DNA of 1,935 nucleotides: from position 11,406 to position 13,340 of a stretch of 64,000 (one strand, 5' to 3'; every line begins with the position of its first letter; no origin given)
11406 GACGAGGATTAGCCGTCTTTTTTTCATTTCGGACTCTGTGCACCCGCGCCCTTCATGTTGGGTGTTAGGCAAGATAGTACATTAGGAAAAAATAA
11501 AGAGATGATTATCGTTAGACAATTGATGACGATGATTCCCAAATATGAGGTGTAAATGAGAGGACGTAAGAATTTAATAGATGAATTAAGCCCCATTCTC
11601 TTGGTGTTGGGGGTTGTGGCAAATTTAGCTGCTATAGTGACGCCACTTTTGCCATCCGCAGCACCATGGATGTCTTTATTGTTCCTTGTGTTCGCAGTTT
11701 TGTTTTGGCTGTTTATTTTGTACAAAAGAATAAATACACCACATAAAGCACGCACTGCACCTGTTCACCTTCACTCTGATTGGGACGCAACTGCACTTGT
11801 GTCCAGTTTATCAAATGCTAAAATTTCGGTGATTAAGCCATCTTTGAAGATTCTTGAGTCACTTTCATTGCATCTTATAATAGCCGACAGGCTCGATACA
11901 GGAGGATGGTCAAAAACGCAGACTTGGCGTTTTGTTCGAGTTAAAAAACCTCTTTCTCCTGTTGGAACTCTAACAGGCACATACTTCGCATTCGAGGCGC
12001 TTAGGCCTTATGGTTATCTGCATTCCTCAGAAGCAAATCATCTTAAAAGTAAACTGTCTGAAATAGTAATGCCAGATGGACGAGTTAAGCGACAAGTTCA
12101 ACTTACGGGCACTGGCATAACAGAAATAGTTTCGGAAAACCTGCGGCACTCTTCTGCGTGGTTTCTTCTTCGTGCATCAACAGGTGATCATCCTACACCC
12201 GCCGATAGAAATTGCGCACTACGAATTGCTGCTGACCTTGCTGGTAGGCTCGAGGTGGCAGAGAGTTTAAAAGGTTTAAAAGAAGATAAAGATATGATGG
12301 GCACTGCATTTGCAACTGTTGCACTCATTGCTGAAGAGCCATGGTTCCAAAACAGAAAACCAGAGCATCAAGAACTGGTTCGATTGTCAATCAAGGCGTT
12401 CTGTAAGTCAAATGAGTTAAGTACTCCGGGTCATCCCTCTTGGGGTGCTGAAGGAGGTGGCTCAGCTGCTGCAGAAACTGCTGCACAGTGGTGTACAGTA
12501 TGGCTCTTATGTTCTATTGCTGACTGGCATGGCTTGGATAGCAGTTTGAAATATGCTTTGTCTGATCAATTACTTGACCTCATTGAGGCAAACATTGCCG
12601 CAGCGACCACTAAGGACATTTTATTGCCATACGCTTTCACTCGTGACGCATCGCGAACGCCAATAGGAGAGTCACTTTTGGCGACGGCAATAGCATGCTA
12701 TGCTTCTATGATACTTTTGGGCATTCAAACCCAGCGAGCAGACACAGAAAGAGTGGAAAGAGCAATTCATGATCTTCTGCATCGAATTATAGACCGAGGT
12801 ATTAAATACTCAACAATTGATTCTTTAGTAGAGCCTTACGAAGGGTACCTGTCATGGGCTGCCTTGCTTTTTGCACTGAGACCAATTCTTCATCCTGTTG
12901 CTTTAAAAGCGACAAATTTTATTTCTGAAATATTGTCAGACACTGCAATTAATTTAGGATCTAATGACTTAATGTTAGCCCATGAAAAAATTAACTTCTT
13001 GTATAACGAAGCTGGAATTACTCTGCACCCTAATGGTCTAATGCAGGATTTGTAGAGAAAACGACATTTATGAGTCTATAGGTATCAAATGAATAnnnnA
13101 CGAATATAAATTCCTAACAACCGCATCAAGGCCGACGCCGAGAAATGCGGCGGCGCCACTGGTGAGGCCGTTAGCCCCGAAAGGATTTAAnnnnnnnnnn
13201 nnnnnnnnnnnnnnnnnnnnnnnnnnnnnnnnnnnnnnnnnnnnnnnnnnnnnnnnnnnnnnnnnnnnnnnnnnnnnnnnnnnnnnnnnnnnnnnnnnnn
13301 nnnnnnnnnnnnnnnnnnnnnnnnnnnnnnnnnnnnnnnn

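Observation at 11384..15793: Integrase-less integron cassette array (CALIN-type): three co-oriented attC-like sites, each just 3' of an ORF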

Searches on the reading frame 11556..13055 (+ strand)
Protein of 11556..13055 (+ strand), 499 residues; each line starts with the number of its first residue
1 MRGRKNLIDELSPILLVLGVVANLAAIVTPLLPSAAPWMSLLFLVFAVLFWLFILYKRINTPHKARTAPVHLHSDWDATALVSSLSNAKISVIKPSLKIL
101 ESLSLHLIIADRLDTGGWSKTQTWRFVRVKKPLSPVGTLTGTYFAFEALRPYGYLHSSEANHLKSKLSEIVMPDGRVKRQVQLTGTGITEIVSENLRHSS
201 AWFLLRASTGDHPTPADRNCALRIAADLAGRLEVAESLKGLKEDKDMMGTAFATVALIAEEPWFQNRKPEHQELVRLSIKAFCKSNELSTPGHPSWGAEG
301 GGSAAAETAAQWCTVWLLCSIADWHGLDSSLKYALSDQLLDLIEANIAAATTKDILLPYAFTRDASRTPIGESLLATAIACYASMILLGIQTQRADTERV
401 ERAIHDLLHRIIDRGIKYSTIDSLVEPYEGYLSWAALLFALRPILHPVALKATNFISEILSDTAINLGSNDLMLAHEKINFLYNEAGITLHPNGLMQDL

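Call 9: search_protein_families(library=padloc, proteins=[window:11556-13055:+], max_evalue=0.1)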
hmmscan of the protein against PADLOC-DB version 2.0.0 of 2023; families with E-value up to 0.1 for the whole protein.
window:11556-13055:+ (499 aa): 1 family
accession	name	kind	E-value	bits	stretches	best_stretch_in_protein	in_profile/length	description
PDLC01168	CARF_2M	-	0.0087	13.9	1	10-103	10-101/200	"CARF, 2 TMs"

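Call 10: search_protein_families(library=pfam, proteins=[window:11556-13055:+], max_evalue=0.1)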
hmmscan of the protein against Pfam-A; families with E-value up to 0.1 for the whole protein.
window:11556-13055:+ (499 aa): 0 families

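Call 18: find_homologous_proteins(query=window:11556-13055:+)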
Query window:11556-13055:+ (499 aa): 3 proteins with E <= 0.001 among 8000 candidates.
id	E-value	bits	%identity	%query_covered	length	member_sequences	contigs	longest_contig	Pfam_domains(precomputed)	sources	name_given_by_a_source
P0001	0.0e+0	1117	100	100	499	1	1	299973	-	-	-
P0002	1.7e-159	550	54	98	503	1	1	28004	-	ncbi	-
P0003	1.8e-97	345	42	92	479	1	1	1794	-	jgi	-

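Call 20: find_encoding_contigs(protein=P0002, flank=10000, max_places=4)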
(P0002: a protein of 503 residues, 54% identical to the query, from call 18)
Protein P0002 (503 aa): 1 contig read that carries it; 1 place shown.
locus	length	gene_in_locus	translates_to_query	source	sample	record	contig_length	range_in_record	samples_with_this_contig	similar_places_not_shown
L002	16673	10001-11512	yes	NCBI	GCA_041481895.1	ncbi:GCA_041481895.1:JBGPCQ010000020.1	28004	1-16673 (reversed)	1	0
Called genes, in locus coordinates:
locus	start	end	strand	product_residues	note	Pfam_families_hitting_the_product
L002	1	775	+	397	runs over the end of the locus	PF13091:PLDc_2, PF00614:PLDc (weak), PF13091:PLDc_2, PF00614:PLDc (weak)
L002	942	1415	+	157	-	PF01575:MaoC_dehydratas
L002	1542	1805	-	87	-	-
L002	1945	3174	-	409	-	PF12704:MacB_PCD, PF02687:FtsX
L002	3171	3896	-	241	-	PF00005:ABC_tran, PF13304:AAA_21 (faint)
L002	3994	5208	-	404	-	PF25917:BSH_RND, PF25973:BSH_CzcB (weak), PF25876:HH_MFP_RND, PF25893:HH_CzcB (weak), PF25954:Beta-barrel_RND_2, PF25990:Beta-barrel_YknX, PF26002:Beta-barrel_AprE (weak)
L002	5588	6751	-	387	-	PF00037:Fer4 (faint), PF04015:DUF362, PF12838:Fer4_7 (weak)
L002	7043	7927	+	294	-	PF02899:Phage_int_SAM_1, PF13102:Phage_int_SAM_5 (faint), PF13495:Phage_int_SAM_4 (faint), PF00589:Phage_integrase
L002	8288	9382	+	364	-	PF13458:Peripla_BP_6, PF13433:Peripla_BP_5, PF01094:ANF_receptor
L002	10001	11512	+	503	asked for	-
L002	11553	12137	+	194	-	PF13489:Methyltransf_23, PF08241:Methyltransf_11 (weak)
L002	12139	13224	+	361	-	-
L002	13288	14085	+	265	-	PF00459:Inositol_P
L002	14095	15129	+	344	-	PF04392:ABC_sub_bind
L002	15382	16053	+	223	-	PF02653:BPD_transp_2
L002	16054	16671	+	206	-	?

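Call 21: find_encoding_contigs(protein=P0003, flank=10000, max_places=4)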
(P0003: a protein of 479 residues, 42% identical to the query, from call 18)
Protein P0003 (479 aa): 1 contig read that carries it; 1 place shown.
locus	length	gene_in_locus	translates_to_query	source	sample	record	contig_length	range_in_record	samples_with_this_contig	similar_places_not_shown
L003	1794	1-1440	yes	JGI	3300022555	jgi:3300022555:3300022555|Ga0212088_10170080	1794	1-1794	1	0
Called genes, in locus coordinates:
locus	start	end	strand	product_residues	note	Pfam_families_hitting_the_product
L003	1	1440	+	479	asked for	?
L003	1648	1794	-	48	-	?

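Call 46: search_protein_families(library=ncbifam, proteins=[L002:7043-7927:+], max_evalue=0.001)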
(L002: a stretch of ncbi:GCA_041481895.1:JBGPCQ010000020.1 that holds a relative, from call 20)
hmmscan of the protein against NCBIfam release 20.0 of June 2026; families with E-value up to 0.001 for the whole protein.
L002:7043-7927:+ (294 aa): 13 families
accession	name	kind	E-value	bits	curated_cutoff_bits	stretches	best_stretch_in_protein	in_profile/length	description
TIGR02224.1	recomb_XerC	equivalog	2e-104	349.1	335.15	1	7-294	2-295/295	tyrosine recombinase XerC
TIGR02225.1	recomb_XerD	equivalog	4.4e-90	301.9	329.6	1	6-292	1-290/290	site-specific tyrosine recombinase XerD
NF001399.0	PRK00283.1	subfamily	1.1e-89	300.7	279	1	2-292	6-299/300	tyrosine recombinase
NF040815.2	recomb_XerA_Arch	equivalog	3.5e-67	226.7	220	1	6-285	1-263/263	site-specific tyrosine recombinase/integron integrase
NF002331.0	PRK01287.1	subfamily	6e-59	199.8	371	1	9-292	31-328/365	site-specific tyrosine recombinase XerC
TIGR02249.1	integrase_gron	subfamily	1.8e-34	119.6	265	2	215-277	239-301/315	integron integrase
NF003462.0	PRK05084.1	equivalog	1.3e-31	109.6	267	1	133-287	196-355/360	tyrosine recombinase XerS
NF011946.0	PRK15417.1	equivalog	6.4e-19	68.3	435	2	229-277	268-316/337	integron integrase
NF007371.0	PRK09871.1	subfamily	3.7e-16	59.2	222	1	112-289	7-187/198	tyrosine-type DNA invertase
NF007370.0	PRK09870.1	subfamily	4.2e-10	39.6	221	1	112-291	13-194/200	tyrosine-type DNA invertase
NF002685.0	PRK02436.1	equivalog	4e-08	33.4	178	1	7-274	4-244/245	site-specific tyrosine recombinase XerD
NF040693.1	recomb_GmtY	equivalog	9.4e-06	25.1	340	1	229-279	385-435/441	gamma-mobile-trio recombinase GmtY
NF047926.1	integrase_GmtZ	equivalog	0.0002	19.5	600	0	208-290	403-484/784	gamma-mobile-trio integrase GmtZ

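Call 73: search_protein_families(library=phrogs, proteins=[window:11556-13055:+], max_evalue=0.01)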
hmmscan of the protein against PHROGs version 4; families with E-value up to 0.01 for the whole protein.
window:11556-13055:+ (499 aa): 0 families

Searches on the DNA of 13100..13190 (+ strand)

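Call 19: search_dna_similar(query=window:13100-13190:+, collection=plasmids, mode=distant, max_evalue=10, max_rows=15)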
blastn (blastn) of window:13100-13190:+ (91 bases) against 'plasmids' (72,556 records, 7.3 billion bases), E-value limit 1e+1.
Records with a match: 80; places in all: 81; records where one place covers at least 80% of the query: 0.
Best place of each record, by identity: >=99% 12; 95-99% 16; 90-95% 26; 80-90% 25; 60-80% 1.
By first word of the organism name: Ralstonia 17; Sinorhizobium 11; Shinella 7; Burkholderia 4; Azospirillum 4; Paracoccus 4; Sulfitobacter 3; Streptomyces 2; Rhizobium 2; Aeromonas 2; and 23 more.
By predicted mobility (MOB-suite, as given by PLSDB): non-mobilizable 53; mobilizable 17; conjugative 10.
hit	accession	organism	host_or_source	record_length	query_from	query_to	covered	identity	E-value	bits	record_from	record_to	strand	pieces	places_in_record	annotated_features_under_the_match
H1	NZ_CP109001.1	Streptomyces sp. NBC_00704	-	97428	19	66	53%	80.0%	9e+0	36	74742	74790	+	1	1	carboxymuconolactone decarboxylase family protein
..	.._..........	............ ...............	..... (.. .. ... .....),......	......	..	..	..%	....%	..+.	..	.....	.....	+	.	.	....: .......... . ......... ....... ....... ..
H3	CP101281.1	Burkholderia sp. FXe9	bacteria,soil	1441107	31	69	43%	81.0%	9e+0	36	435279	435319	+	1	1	uvrA: excinuclease ABC subunit UvrA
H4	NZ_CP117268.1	Rhizobium rhododendri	Rhododendron sp.,pure bacterial ...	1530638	20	58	43%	79.5%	9e+0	36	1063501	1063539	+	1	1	record has no annotation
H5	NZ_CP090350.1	Methylobacterium oryzae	single cell,soil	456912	23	57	38%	85.7%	9e+0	36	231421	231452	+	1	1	ABC transporter substrate-binding protein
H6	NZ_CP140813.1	Rhizobium beringeri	Trifolium pratense,whole organism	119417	21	56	40%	83.3%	7e-1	39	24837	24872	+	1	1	hypothetical protein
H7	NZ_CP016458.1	Blastomonas sp. RAC04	Microbial isolate,Algal phycosphere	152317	26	60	38%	83.3%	9e+0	36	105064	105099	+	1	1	efflux RND transporter periplasmic adaptor subunit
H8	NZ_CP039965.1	Pseudorhodobacter turbinis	single bacterial isolate,Turban shell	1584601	28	60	36%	88.2%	2e-1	41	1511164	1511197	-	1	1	record has no annotation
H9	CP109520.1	Streptomyces anulatus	-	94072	25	59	38%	82.9%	3e+0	37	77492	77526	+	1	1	hypothetical protein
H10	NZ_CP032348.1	Azospirillum brasilense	soil sample,Agricultural field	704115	24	58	38%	82.9%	9e+0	36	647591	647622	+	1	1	amidohydrolase/deacetylase family metallohydrolase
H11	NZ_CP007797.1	Azospirillum argentinense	Triticum aestivum L.,Root,wheat ...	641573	24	58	38%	82.9%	9e+0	36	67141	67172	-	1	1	amidohydrolase/deacetylase family metallohydrolase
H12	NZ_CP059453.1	Azospirillum brasilense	Prokaryotes,soil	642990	24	58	38%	82.9%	9e+0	36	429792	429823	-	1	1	amidohydrolase/deacetylase family metallohydrolase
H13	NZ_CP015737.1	Shinella sp. HZN7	-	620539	22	52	34%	87.1%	7e-1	39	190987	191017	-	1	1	aromatic ring-hydroxylating dioxygenase subunit alpha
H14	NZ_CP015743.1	Shinella sp. HZN7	-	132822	22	52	34%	87.1%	7e-1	39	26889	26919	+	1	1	aromatic ring-hydroxylating dioxygenase subunit alpha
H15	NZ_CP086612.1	Shinella zoogloeoides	-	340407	22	52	34%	87.1%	7e-1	39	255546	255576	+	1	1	aromatic ring-hydroxylating dioxygenase subunit alpha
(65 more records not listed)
